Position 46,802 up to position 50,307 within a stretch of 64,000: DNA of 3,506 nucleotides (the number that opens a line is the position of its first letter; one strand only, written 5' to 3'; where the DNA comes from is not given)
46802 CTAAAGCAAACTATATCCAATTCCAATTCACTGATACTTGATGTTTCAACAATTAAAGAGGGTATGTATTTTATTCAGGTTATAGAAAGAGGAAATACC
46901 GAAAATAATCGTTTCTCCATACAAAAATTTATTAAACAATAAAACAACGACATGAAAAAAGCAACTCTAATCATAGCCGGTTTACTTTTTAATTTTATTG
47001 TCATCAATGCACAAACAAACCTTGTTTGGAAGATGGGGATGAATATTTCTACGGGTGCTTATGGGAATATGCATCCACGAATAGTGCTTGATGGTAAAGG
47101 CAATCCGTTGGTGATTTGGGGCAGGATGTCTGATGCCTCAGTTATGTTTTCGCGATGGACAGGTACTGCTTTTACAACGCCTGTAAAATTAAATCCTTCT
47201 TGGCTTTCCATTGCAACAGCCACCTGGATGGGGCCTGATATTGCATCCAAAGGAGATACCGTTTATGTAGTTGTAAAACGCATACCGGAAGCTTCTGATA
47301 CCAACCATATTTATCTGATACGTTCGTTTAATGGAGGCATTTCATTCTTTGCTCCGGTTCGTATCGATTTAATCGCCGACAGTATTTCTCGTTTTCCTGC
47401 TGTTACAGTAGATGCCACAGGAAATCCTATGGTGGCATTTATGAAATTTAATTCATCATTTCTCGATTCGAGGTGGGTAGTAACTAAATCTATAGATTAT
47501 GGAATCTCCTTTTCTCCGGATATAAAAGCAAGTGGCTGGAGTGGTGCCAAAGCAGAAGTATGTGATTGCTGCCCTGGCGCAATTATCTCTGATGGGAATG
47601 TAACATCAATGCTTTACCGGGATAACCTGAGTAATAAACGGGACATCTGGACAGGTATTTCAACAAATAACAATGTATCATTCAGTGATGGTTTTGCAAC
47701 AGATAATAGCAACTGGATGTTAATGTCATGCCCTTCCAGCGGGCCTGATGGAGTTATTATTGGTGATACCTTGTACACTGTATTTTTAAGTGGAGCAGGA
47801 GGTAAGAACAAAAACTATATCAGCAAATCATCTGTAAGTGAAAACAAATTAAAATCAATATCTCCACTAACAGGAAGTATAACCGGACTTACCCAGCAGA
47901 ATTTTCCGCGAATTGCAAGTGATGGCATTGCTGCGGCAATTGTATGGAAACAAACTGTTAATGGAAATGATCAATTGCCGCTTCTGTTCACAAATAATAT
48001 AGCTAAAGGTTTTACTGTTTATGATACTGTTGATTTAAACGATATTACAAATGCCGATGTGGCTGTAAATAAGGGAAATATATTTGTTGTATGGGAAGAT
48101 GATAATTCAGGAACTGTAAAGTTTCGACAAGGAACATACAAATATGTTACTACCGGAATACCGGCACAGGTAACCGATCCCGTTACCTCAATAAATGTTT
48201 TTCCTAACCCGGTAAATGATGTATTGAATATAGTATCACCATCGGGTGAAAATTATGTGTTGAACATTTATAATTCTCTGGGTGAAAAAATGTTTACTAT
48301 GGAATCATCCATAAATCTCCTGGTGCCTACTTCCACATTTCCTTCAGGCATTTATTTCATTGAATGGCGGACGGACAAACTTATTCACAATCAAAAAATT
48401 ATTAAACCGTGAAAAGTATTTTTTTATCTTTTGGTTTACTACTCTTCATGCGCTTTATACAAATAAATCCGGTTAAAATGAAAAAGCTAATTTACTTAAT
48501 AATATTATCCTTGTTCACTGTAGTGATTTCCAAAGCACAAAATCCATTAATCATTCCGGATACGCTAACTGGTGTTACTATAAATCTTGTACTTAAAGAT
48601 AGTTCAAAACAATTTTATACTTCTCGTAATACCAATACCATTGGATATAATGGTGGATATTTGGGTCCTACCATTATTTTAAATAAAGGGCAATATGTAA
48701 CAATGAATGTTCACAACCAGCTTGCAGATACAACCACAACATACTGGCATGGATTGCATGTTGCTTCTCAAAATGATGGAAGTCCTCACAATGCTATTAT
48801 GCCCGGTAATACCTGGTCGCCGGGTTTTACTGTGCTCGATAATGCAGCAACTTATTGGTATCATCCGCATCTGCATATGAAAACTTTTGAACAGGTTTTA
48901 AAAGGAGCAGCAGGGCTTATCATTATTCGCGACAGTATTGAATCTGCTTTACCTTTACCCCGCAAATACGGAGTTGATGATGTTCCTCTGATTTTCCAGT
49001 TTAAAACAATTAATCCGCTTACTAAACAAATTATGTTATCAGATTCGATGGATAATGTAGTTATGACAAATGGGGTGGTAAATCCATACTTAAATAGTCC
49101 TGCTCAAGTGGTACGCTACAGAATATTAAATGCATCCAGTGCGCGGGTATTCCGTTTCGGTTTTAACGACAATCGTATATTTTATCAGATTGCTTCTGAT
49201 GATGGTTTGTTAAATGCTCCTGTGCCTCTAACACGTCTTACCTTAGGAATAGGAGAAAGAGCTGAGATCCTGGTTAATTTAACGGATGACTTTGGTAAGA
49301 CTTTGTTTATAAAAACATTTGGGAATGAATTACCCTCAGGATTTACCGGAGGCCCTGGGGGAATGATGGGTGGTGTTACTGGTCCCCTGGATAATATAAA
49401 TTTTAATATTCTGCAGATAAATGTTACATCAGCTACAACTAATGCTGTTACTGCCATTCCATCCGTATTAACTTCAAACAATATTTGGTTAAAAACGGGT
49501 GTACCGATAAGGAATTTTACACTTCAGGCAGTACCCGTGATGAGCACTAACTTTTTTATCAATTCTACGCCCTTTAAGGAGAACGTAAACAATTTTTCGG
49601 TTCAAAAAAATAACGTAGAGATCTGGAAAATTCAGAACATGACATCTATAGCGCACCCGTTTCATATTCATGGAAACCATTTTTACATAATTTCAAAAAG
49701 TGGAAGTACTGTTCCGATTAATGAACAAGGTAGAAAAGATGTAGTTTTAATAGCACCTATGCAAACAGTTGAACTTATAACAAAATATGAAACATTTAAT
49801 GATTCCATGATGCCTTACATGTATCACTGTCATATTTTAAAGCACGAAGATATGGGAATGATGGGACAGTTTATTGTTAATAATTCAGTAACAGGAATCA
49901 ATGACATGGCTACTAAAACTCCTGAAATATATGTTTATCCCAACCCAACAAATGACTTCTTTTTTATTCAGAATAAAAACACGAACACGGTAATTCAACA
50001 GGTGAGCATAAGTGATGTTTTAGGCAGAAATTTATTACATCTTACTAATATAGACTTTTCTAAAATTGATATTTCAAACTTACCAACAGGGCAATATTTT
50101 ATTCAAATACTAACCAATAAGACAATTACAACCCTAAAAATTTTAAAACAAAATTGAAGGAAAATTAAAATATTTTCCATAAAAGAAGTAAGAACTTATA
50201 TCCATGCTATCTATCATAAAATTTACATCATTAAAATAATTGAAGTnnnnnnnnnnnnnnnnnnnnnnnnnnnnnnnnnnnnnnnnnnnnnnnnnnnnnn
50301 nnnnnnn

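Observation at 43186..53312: Eight consecutive T9SS-cargo genes around two multicopper oxidases: candidate cell-surface copper-oxidase system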

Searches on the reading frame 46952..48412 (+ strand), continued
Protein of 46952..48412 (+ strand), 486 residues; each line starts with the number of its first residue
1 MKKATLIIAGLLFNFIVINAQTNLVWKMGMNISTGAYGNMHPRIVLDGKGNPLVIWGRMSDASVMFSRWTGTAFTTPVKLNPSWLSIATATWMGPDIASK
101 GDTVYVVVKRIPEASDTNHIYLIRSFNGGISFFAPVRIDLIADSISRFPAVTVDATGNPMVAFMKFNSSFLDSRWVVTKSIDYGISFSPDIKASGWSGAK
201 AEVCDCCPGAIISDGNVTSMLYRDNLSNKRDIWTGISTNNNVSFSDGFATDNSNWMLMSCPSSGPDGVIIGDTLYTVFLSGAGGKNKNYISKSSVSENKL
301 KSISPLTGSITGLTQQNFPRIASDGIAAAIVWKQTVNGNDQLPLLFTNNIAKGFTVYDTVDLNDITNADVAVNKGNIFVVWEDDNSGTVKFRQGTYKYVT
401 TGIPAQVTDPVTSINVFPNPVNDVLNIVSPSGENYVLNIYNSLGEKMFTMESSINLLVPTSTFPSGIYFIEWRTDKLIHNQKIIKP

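Call 51: search_protein_families(library=pfam, proteins=[L024:14077-14607:-, L013:15769-16491:+, L041:13124-15022:+, L026:19625-20914:+, L020:11800-13062:+, L040:15009-16235:+, L032:19003-20040:-, L041:6085-6798:+, L052:4195-4956:-, L002:3402-4112:+], max_evalue=0.001)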
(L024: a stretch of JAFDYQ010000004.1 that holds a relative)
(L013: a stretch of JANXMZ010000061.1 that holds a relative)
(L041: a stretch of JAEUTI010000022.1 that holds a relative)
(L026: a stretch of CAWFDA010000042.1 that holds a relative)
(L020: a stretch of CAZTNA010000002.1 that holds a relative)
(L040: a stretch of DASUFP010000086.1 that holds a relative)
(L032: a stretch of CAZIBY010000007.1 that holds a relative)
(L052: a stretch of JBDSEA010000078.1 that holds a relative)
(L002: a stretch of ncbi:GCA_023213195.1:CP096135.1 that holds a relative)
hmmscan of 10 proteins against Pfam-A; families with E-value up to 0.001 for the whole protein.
L024:14077-14607:- (176 aa): 1 family
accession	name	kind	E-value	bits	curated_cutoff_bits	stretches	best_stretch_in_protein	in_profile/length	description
PF11827.13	DUF3347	-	3.5e-23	82.7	25.5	1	46-134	4-92/93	Protein of unknown function (DUF3347)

L013:15769-16491:+ (240 aa): 2 families
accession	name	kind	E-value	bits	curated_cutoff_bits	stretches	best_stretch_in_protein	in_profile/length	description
PF07291.16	MauE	-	2.1e-13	51.1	27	1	115-237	7-127/128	Methylamine utilisation protein MauE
PF00403.32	HMA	-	6.8e-11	42.8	24.8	1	4-46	1-43/62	Heavy-metal-associated domain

L041:13124-15022:+ (632 aa): 1 family
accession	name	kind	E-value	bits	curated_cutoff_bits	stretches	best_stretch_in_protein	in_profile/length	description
PF00873.25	ACR_tran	-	1.4e-127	427.3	28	1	4-612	418-1020/1021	AcrB/AcrD/AcrF family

L026:19625-20914:+ (429 aa): 5 families
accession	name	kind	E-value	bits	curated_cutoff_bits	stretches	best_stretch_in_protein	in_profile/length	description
PF16576.10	HlyD_D23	-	9.5e-39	133.3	30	2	99-212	4-120/214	Barrel-sandwich domain of CusB or HlyD membrane-fusion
PF19335.5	HMBD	-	7.6e-13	48.6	23.6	1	41-66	2-27/28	Heavy metal binding domain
PF13437.12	HlyD_3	-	2.9e-09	38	22.2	1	252-332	14-95/106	HlyD family secretion protein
PF13533.13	Biotin_lipoyl_2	-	3.4e-05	24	29.8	0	118-146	4-31/32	Biotin-lipoyl like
PF16572.11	HlyD_D4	-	0.00075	19.8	26.4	0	143-193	1-51/55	Long alpha hairpin domain of cation efflux system protein, CusB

L020:11800-13062:+ (420 aa): 1 family
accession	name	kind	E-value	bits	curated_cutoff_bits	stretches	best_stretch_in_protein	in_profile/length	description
PF00873.25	ACR_tran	-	2.4e-105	353.7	28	1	6-417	2-415/1021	AcrB/AcrD/AcrF family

L040:15009-16235:+ (408 aa): 1 family
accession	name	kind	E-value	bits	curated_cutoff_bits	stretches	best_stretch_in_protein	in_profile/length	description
PF02321.23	OEP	-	6.1e-17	62.5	22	2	26-203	1-187/187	Outer membrane efflux protein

L032:19003-20040:- (345 aa): 2 families
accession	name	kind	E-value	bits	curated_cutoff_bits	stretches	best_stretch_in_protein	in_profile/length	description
PF10282.15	Lactonase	-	3e-06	27.1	21.7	1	285-327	281-324/344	Lactonase, 7-bladed beta-propeller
PF21783.3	YNCE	-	4.1e-05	23.5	27.1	0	23-81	32-87/339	YNCE-like beta-propeller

L041:6085-6798:+ (237 aa): 2 families
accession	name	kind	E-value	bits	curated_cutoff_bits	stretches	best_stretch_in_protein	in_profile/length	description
PF05711.17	TylF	-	5.3e-10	39.4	23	1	111-190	159-233/264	Macrocin-O-methyltransferase (TylF)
PF13578.12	Methyltransf_24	-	0.00024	22.4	26.3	1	72-185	2-104/105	Methyltransferase domain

L052:4195-4956:- (253 aa): 3 families
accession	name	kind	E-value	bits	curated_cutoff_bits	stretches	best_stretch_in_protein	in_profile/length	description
PF00005.33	ABC_tran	-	1.9e-31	109.9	25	1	17-166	1-136/137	ABC transporter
PF13304.12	AAA_21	-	2e-06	28.5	27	0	120-200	219-301/304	AAA domain, putative AbiEii toxin, Type IV TA system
PF12846.13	AAA_10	-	0.0002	21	27.5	1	18-116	12-105/362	AAA-like domain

L002:3402-4112:+ (236 aa): 1 family
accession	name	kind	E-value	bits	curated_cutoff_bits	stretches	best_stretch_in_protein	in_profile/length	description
PF07731.20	Cu-oxidase_2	-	4e-09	36.8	20.4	1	4-38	99-133/137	Multicopper oxidase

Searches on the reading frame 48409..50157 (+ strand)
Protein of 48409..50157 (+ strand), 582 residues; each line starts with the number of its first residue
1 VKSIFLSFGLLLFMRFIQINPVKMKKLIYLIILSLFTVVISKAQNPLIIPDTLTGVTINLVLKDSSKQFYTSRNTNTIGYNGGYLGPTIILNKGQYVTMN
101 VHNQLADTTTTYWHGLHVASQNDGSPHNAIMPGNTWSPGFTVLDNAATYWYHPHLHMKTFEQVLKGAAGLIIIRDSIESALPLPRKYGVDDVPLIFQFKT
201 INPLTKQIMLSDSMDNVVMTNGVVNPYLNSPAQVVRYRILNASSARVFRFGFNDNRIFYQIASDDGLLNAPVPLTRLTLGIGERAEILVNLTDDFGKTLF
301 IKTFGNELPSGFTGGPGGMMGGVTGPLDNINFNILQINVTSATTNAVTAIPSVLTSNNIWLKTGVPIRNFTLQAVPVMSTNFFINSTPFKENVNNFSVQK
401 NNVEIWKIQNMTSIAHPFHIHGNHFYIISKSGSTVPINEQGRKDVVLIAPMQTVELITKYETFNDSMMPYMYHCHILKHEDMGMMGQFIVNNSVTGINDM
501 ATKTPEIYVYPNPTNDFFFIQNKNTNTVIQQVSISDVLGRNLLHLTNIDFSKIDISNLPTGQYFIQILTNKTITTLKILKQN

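Call 4: search_protein_families(library=pfam, proteins=[window:48409-50157:+], max_evalue=0.01)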
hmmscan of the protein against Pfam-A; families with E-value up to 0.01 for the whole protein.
window:48409-50157:+ (582 aa): 3 families
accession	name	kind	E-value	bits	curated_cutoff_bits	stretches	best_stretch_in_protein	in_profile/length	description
PF07732.21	Cu-oxidase_3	-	4.7e-31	107.8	21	1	72-176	12-117/119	Multicopper oxidase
PF07731.20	Cu-oxidase_2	-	1.6e-26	93.1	20.4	1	377-492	16-135/137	Multicopper oxidase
PF18962.6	Por_Secre_tail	-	1.6e-12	48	27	1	509-578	1-73/75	Secretion system C-terminal sorting domain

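Call 5: search_protein_families(library=ncbifam, proteins=[window:48409-50157:+], max_evalue=0.01)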
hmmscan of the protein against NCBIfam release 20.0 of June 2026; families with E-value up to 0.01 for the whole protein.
window:48409-50157:+ (582 aa): 11 families
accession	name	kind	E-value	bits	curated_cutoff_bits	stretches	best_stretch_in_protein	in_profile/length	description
NF008205.1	PRK10965.1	equivalog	1.8e-106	357.1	525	2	38-303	25-298/529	multicopper oxidase CueO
NF008135.0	PRK10883.1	equivalog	8.1e-68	229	581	1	38-492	25-469/471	cell division protein FtsP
NF045554.1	AmiPhnlOxPhsA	equivalog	1.7e-42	145.7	950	4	434-491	517-571/581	O-aminophenol oxidase PhsA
TIGR01480.1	copper_res_A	subfamily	2.8e-27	95.4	478.95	2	40-179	30-166/593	copper resistance system multicopper oxidase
TIGR03390.1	ascorbOXfungal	equivalog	1e-17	63.9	445.35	1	72-178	24-132/538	L-ascorbate oxidase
TIGR04183.1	Por_Secre_tail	domain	2.8e-13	49.7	23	1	509-581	1-72/72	T9SS type A sorting domain-containing protein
TIGR03388.1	ascorbase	equivalog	3.9e-13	48.9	614.8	2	75-159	20-109/542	L-ascorbate oxidase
TIGR03389.1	laccase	equivalog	8.7e-13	47.9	558.9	2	75-187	22-134/539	laccase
NF038113.1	T9SSA_dep_M36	equivalog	2.1e-09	36.1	885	1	490-580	778-868/869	T9SS-dependent M36 family metallopeptidase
NF033708.1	T9SS_Cterm_ChiA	domain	0.00062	19.6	40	1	529-579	1-54/55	T9SS sorting signal type C domain-containing protein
TIGR02376.1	Cu_nitrite_red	equivalog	0.0034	16.7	296.3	0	63-173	35-144/326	copper-containing nitrite reductase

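Call 39: search_solved_structures(query=window:48478-50157:+, max_evalue=1e-10, show_alignments=1)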
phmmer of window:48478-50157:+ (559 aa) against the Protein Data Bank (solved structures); distinct sequences matched with E-value up to 1e-10: 96 (the best 60 are shown).
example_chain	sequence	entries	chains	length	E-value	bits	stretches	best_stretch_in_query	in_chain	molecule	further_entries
6evg_A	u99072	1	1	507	1.1e-71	245.3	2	23-284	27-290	Multi-copper Oxidase CueO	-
2yxv_A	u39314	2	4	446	3.4e-69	237.1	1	24-468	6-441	Blue copper oxidase cueO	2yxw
5b7e_A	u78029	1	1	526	2.6e-68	234.1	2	11-271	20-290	Blue copper oxidase CueO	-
7f0v_A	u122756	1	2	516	6.5e-68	232.8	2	11-271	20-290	Blue copper oxidase CueO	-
6im7_A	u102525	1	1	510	6.7e-68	232.8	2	24-271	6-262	Blue copper oxidase CueO,12.1 peptide,Blue copper oxidase CueO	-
6im8_A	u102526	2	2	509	6.9e-68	232.7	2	24-271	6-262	Blue copper oxidase CueO,PM2 peptide,Blue copper oxidase CueO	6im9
7f19_A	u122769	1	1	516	7.2e-68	232.7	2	11-271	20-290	Blue copper oxidase CueO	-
5ys1_A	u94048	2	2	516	7.3e-68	232.6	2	11-271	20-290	Blue copper oxidase CueO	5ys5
3nsf_A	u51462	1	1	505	1.2e-67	232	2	24-271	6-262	Blue copper oxidase cueO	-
1pf3_A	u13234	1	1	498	1.3e-67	231.8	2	24-271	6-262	Blue copper oxidase cueO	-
3nsy_A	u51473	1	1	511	1.3e-67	231.8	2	24-271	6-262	Blue copper oxidase cueO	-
4e9q_A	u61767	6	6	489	2.8e-67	230.7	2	24-271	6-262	Blue copper oxidase CueO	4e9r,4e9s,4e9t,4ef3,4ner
3qqx_A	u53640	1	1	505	2.9e-67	230.7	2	24-271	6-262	Blue copper oxidase CueO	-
5b7f_A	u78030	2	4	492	3.4e-67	230.4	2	24-271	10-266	Blue copper oxidase CueO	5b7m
1kv7_A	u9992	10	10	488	4.3e-67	230.1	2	24-271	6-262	PROBABLE BLUE-COPPER PROTEIN YACK | Blue copper oxidase cueO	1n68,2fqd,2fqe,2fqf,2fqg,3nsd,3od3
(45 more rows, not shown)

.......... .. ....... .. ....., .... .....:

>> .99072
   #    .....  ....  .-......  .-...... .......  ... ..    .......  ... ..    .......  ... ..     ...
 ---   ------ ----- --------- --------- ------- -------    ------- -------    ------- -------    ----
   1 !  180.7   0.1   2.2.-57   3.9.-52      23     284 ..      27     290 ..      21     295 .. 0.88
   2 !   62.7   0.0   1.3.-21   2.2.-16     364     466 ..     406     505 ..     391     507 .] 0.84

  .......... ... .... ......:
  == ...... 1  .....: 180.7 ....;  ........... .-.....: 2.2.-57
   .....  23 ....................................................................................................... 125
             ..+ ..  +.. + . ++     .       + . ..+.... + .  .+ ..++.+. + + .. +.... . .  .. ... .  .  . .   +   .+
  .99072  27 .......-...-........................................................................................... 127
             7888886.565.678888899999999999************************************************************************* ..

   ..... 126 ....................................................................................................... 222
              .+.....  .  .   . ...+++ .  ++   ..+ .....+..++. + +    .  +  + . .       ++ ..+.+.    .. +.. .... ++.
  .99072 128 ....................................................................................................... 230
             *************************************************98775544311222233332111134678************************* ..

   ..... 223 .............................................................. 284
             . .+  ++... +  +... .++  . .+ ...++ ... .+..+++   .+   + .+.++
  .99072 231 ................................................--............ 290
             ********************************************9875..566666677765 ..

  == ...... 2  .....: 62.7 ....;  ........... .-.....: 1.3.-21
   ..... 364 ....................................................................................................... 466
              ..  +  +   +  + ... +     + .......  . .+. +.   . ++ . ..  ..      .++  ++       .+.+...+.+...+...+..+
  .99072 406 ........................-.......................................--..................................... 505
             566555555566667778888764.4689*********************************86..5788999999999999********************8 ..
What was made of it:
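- On CueO-type cuprous oxidase: Alignments to CueO break across the insert, and the best one-piece alignment is to the deletion variant 2yxv (call 39).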
